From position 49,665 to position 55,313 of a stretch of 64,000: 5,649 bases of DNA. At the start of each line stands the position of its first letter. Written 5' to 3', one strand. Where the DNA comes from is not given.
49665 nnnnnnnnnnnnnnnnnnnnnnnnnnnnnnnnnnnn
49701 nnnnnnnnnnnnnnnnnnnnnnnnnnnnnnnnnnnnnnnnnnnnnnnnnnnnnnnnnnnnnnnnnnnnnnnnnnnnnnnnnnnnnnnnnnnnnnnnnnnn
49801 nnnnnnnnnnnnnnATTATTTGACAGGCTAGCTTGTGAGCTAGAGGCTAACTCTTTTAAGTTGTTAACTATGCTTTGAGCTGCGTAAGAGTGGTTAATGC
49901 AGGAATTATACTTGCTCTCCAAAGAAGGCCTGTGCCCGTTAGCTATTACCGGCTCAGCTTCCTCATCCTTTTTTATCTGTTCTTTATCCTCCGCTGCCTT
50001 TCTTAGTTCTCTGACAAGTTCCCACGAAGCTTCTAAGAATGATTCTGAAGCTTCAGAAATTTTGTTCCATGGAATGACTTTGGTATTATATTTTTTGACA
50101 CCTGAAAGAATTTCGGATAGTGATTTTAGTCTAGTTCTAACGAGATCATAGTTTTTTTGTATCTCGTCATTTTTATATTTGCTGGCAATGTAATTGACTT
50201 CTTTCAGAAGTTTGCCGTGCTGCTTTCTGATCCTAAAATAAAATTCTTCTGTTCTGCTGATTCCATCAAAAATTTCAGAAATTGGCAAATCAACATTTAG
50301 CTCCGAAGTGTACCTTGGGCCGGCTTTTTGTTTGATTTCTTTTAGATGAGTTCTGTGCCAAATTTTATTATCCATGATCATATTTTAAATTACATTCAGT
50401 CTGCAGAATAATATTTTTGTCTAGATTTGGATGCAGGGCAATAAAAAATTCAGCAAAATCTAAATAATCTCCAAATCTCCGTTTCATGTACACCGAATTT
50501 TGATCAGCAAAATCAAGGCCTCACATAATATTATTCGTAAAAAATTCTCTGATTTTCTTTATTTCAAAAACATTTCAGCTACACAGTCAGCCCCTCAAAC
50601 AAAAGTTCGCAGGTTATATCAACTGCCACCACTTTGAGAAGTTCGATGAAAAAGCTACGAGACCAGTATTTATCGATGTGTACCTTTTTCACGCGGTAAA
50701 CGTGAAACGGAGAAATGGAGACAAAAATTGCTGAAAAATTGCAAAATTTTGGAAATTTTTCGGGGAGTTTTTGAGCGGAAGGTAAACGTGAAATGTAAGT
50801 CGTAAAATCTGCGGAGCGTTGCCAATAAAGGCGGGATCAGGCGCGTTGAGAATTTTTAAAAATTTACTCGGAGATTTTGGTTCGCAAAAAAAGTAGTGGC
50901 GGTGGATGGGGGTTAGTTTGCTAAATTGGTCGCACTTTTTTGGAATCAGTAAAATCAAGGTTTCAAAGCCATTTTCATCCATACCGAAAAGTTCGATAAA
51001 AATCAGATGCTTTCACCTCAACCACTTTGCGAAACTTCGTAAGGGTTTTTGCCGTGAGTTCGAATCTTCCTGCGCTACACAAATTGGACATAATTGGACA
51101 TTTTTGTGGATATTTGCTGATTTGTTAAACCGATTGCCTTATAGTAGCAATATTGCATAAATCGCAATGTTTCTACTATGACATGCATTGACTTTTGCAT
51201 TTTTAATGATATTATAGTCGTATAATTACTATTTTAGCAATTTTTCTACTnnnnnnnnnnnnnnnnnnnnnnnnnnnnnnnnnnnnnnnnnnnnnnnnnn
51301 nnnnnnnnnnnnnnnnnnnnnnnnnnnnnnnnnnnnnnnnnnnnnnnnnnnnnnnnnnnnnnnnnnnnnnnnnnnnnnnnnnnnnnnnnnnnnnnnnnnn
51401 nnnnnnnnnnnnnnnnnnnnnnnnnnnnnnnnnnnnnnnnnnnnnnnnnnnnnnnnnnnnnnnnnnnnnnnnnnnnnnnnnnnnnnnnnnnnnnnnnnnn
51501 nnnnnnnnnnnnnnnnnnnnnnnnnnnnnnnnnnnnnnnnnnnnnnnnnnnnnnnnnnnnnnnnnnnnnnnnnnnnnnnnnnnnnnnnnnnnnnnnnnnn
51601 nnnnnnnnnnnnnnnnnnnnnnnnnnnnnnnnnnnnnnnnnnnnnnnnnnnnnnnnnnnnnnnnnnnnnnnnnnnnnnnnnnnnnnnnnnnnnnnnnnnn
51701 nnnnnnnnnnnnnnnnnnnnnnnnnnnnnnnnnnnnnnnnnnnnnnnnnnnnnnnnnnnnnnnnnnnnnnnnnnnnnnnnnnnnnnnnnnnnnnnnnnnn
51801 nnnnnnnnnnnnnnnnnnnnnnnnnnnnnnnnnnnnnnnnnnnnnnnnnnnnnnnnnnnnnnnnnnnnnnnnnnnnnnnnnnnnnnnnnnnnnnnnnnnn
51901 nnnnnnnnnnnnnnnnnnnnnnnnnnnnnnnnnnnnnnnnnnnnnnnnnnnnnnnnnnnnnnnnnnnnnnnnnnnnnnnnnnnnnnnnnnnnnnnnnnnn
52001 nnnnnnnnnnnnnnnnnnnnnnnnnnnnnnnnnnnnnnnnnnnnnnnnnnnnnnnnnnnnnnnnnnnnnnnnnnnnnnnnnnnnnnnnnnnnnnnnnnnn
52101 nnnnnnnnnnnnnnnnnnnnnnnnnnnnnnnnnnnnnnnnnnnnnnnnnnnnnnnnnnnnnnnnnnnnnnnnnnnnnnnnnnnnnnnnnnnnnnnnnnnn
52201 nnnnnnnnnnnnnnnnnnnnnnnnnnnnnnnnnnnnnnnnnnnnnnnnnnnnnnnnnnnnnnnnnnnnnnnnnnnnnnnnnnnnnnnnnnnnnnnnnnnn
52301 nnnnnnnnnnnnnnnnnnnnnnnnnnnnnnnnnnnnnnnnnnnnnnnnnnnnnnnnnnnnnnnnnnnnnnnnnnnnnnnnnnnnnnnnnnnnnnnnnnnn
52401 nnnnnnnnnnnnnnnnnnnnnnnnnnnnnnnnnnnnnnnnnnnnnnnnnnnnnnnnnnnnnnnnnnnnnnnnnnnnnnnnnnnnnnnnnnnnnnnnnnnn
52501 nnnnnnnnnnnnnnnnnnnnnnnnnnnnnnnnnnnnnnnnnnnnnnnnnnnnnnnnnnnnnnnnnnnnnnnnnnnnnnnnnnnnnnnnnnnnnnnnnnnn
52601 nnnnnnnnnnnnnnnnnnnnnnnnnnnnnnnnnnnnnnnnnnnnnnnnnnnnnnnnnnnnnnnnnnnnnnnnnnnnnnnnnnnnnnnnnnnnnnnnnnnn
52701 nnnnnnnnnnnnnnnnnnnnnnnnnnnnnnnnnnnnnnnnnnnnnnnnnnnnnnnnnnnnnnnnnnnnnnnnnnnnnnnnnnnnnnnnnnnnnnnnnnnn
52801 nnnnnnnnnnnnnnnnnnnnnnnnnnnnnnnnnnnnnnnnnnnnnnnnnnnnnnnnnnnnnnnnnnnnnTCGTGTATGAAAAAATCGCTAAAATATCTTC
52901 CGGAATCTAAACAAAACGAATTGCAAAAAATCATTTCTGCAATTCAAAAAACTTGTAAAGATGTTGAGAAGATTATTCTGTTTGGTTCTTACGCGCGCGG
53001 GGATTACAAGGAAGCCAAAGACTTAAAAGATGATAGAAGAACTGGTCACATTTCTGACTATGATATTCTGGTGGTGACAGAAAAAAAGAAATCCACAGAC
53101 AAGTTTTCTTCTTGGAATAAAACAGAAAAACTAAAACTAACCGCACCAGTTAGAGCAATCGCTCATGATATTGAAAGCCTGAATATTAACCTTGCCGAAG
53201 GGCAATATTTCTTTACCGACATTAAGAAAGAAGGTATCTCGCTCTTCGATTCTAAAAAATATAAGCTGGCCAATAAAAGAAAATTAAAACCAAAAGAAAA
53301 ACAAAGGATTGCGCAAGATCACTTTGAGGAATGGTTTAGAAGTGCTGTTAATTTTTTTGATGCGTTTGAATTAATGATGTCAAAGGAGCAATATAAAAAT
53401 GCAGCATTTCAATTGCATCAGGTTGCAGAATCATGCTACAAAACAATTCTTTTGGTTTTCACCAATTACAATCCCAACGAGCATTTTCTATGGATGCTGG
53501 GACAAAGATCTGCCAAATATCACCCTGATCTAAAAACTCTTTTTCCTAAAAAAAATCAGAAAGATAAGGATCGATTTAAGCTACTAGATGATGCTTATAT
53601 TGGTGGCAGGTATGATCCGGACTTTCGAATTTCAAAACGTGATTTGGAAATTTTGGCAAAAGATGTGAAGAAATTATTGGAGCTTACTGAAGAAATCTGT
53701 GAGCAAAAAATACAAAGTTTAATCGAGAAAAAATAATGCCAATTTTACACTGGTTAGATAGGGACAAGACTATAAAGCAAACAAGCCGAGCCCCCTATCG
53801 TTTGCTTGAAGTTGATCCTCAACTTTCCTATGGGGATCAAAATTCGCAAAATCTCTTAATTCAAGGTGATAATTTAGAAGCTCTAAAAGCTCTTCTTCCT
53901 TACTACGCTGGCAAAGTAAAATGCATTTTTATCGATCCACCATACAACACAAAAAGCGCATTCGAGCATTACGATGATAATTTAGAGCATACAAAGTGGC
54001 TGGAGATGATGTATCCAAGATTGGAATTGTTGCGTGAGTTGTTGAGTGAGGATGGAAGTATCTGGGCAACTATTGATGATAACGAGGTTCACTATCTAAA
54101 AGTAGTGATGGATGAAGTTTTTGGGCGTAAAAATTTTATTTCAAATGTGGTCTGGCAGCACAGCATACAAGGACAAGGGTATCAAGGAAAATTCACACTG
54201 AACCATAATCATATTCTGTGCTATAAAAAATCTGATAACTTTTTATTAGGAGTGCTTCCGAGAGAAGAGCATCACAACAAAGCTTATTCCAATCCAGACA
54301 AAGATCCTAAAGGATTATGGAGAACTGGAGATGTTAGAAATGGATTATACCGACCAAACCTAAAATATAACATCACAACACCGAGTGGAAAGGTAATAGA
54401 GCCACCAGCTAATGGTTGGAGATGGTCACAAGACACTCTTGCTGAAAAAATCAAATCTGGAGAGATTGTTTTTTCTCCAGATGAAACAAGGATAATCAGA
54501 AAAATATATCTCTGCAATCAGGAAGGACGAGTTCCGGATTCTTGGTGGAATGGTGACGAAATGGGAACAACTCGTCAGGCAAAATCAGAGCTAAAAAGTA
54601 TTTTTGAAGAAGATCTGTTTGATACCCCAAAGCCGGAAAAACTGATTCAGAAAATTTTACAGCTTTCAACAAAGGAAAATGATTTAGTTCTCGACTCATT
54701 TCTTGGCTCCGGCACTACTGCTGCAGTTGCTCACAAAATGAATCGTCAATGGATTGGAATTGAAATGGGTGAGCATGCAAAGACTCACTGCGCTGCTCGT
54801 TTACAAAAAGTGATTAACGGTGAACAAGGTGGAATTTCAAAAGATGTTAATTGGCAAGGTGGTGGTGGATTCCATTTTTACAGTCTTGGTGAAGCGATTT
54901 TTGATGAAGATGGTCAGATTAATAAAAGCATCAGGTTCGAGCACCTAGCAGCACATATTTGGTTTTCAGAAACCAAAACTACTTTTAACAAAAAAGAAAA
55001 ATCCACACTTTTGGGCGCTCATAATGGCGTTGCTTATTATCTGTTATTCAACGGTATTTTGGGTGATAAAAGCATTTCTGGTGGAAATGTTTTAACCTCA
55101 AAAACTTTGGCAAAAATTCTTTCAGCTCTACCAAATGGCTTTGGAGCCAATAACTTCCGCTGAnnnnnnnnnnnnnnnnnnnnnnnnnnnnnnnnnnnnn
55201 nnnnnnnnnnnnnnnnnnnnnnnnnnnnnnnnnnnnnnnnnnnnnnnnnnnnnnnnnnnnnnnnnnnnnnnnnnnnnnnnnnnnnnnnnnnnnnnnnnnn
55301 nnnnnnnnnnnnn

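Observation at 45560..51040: Island cassette 2: a solitary 1397-aa STAND-like NTPase bracketed by ~550-bp direct repeats and a 24-bp inverted repeat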

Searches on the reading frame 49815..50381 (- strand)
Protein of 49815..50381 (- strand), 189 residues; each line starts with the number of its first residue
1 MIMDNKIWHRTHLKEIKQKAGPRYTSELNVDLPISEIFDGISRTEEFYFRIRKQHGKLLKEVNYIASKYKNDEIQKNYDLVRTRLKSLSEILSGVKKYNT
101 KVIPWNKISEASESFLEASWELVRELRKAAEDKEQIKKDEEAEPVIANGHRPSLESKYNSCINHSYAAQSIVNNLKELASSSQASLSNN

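Call 63: search_protein_families(library=pfam, proteins=[window:49815-50381:-], max_evalue=0.1)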
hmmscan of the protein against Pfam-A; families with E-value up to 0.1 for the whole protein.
seq(189 aa): 3 families
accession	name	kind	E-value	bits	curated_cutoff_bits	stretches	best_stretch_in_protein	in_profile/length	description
PF19269.4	Anticodon_2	-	0.019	15.8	23.6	1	67-140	10-85/141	Anticodon binding domain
PF13605.11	DUF4141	-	0.044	13.6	30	1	168-183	29-44/53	Domain of unknown function (DUF4141)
PF22775.2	GA_3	-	0.092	13.7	27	0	113-187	5-78/100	GA-like domain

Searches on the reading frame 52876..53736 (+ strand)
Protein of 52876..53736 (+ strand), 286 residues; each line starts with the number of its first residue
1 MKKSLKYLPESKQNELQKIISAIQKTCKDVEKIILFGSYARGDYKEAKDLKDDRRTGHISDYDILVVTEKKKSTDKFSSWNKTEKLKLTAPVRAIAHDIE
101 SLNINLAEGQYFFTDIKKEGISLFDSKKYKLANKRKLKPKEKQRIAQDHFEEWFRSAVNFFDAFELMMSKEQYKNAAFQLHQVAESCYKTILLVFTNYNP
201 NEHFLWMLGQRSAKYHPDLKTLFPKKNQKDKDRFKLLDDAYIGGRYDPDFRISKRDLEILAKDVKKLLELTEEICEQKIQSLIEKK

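Call 12: search_protein_families(library=pfam, proteins=[window:52876-53736:+], max_evalue=0.001)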
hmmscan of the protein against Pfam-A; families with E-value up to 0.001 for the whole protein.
window:52876-53736:+ (286 aa): 3 families
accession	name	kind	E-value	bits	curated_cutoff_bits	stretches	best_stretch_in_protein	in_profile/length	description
PF05168.19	HEPN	-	3.4e-14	53.4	22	1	151-273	2-116/117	HEPN domain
PF18765.7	Polbeta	-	9.3e-09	35.8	26.9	1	17-128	1-92/93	Polymerase beta, Nucleotidyltransferase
PF01909.29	NTP_transf_2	-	1e-07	32.6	21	1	19-49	4-33/93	Nucleotidyltransferase domain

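Call 75: search_protein_families(library=padloc, proteins=[window:52876-53736:+], max_evalue=0.001)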
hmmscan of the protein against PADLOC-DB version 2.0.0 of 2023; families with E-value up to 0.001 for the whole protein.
window:52876-53736:+ (286 aa): 4 families
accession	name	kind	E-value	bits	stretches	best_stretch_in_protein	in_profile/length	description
PDLC04903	PDC-S09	-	2.2e-07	29.1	1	15-122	10-107/108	-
PDLC04906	PDC-S09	-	0.00022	19.5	0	17-77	8-60/98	-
PDLC04904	PDC-S09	-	0.00023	19.3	0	14-75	7-58/104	-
PDLC04907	PDC-S09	-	0.00083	17.5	0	11-49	9-46/114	-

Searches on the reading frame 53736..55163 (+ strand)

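Call 36: search_protein_families(library=ncbifam, proteins=[window:53736-55163:+], max_evalue=0.001)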
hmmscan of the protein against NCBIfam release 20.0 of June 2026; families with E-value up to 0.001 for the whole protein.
window:53736-55163:+ (475 aa): 3 families
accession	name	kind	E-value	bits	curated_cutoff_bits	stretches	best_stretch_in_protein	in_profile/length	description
NF008572.0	PRK11524.1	equivalog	1.2e-23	83.6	292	2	296-347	196-247/294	adenine-specific DNA-methyltransferase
NF050803.1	DnaMtaseCcrMCaul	equivalog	1.3e-21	77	830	1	286-363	177-254/350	adenine-specific DNA-methyltransferase CcrM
NF010253.0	PRK13699.1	subfamily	3.6e-08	33.4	244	1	296-370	145-219/226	DNA methyltransferase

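Call 42: search_protein_families(library=pfam, proteins=[window:53736-55163:+], max_evalue=0.0001)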
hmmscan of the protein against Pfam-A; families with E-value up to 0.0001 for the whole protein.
window:53736-55163:+ (475 aa): 1 family
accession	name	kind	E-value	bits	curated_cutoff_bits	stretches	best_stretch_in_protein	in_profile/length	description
PF01555.25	N6_N4_Mtase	-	8.9e-50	170.1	26.7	1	61-349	1-216/221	DNA methylase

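Call 75: search_protein_families(library=padloc, proteins=[window:53736-55163:+], max_evalue=0.001)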
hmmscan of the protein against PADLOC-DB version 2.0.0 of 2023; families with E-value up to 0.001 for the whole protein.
window:53736-55163:+ (475 aa): 59 families (the best 25 are shown)
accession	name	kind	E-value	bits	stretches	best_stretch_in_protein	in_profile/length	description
PDLC03644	MTase_III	-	1.1e-175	583.5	1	1-462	1-502/542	Type III methyltransferase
PDLC03636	MTase_III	-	7.3e-124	412.6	2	4-199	9-208/575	Type III methyltransferase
PDLC03634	MTase_III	-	9.9e-90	300.2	2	85-346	170-446/621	Type III methyltransferase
PDLC03635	MTase_III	-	5.7e-85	284.4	2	284-404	497-620/708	Type III methyltransferase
PDLC03641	MTase_III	-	6.5e-73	244.3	2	84-338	180-434/657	Type III methyltransferase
PDLC03638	MTase_III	-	2.5e-72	242.4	1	35-419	377-742/816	Type III methyltransferase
PDLC03640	MTase_III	-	1.4e-66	223.2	3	180-363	252-450/654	Type III methyltransferase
PDLC03637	MTase_III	-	1.6e-66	223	1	35-337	118-440/513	Type III methyltransferase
PDLC03354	MTase_II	-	1.8e-48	163.6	1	37-358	54-384/425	Type II methyltransferase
PDLC03642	MTase_III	-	6.6e-46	155.1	1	34-338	78-385/528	Type III methyltransferase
PDLC03639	MTase_III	-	1e-39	134.4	2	27-266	73-321/639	Type III methyltransferase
PDLC03646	MTase_III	-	1e-34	117.6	2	33-162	466-593/1057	Type III methyltransferase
PDLC03300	MTase_II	-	1.3e-33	114.3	2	73-167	73-164/302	Type II methyltransferase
PDLC03633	MTase_III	-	7.3e-32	108.8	3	294-359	291-356/616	Type III methyltransferase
PDLC03339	MTase_II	-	3.9e-29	99.6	2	38-174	3-145/399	Type II methyltransferase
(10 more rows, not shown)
